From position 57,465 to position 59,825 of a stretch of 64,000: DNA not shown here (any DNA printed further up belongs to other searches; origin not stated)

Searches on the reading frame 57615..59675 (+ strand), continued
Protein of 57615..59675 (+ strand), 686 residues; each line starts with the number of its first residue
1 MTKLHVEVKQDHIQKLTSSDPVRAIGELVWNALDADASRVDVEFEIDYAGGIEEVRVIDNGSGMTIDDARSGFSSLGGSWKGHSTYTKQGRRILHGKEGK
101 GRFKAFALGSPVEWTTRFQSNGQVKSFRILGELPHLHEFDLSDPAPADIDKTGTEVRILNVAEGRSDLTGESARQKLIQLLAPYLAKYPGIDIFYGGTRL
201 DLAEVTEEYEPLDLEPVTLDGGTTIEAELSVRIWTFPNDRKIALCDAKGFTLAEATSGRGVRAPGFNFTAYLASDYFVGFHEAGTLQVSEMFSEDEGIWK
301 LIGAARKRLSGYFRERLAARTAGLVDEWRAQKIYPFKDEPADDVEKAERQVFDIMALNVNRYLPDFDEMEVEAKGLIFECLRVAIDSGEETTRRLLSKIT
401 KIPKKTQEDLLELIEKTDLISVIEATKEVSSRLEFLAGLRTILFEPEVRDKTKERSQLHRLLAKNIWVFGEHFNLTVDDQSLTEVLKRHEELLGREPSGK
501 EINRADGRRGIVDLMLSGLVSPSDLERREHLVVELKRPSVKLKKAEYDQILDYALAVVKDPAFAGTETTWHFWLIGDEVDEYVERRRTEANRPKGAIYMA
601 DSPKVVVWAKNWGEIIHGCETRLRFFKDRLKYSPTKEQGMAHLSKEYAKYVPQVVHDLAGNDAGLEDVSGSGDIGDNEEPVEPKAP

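Call 51: get_annotated_region(hit=H18, flank=7000)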
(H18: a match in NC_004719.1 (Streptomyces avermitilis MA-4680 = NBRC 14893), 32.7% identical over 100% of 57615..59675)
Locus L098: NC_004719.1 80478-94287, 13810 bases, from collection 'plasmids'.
description: Streptomyces avermitilis MA-4680 = NBRC 14893 plasmid SAP1, complete sequence
organism: Streptomyces avermitilis MA-4680 = NBRC 14893 (NCBI taxid 227882)
taxonomy: Bacteria; Actinomycetota; Actinomycetes; Kitasatosporales; Streptomycetaceae; Streptomyces; Streptomyces avermitilis; Streptomyces avermitilis MA-4680 = NBRC 14893
host: -; source: -; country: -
typing (MOB-suite, as given by PLSDB): mobilizable; replicon rep_cluster_1879,rep_cluster_1910; relaxase MOBF
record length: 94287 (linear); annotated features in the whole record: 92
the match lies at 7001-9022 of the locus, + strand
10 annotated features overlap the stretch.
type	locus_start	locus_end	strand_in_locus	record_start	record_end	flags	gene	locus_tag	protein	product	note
CDS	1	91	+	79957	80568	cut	-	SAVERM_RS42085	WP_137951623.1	hypothetical protein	-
CDS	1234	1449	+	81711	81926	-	-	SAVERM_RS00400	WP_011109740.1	hypothetical protein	-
CDS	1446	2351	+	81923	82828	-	-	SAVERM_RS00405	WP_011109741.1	sigma-70 family RNA polymerase sigma factor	GO:0006352 - DNA-templated transcription initiation [Evidence IEA]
CDS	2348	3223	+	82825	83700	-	-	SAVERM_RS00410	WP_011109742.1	hypothetical protein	-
CDS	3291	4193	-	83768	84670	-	-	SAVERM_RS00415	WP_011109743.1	replication-relaxation family protein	-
CDS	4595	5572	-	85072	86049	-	-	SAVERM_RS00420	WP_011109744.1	ATP-dependent DNA ligase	-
CDS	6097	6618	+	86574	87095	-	-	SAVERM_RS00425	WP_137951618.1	hypothetical protein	-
CDS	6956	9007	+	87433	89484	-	-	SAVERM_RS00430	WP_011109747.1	ATP-binding protein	-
CDS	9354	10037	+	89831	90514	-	-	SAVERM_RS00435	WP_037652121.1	tryptophan 2,3-dioxygenase family protein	GO:0019441 - tryptophan catabolic process to kynurenine [Evidence IEA]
CDS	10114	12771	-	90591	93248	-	-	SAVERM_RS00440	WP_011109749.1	DEAD/DEAH box helicase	-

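Call 118: search_protein_families(library=pfam, max_evalue=0.001, proteins=[L096:8992-10116:+, L097:2020-5796:+])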
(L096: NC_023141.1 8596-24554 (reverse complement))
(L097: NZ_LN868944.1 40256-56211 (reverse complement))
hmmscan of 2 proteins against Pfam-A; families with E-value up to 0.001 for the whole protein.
L096:8992-10116:+ (374 aa): 0 families

L097:2020-5796:+ (1258 aa): 0 families
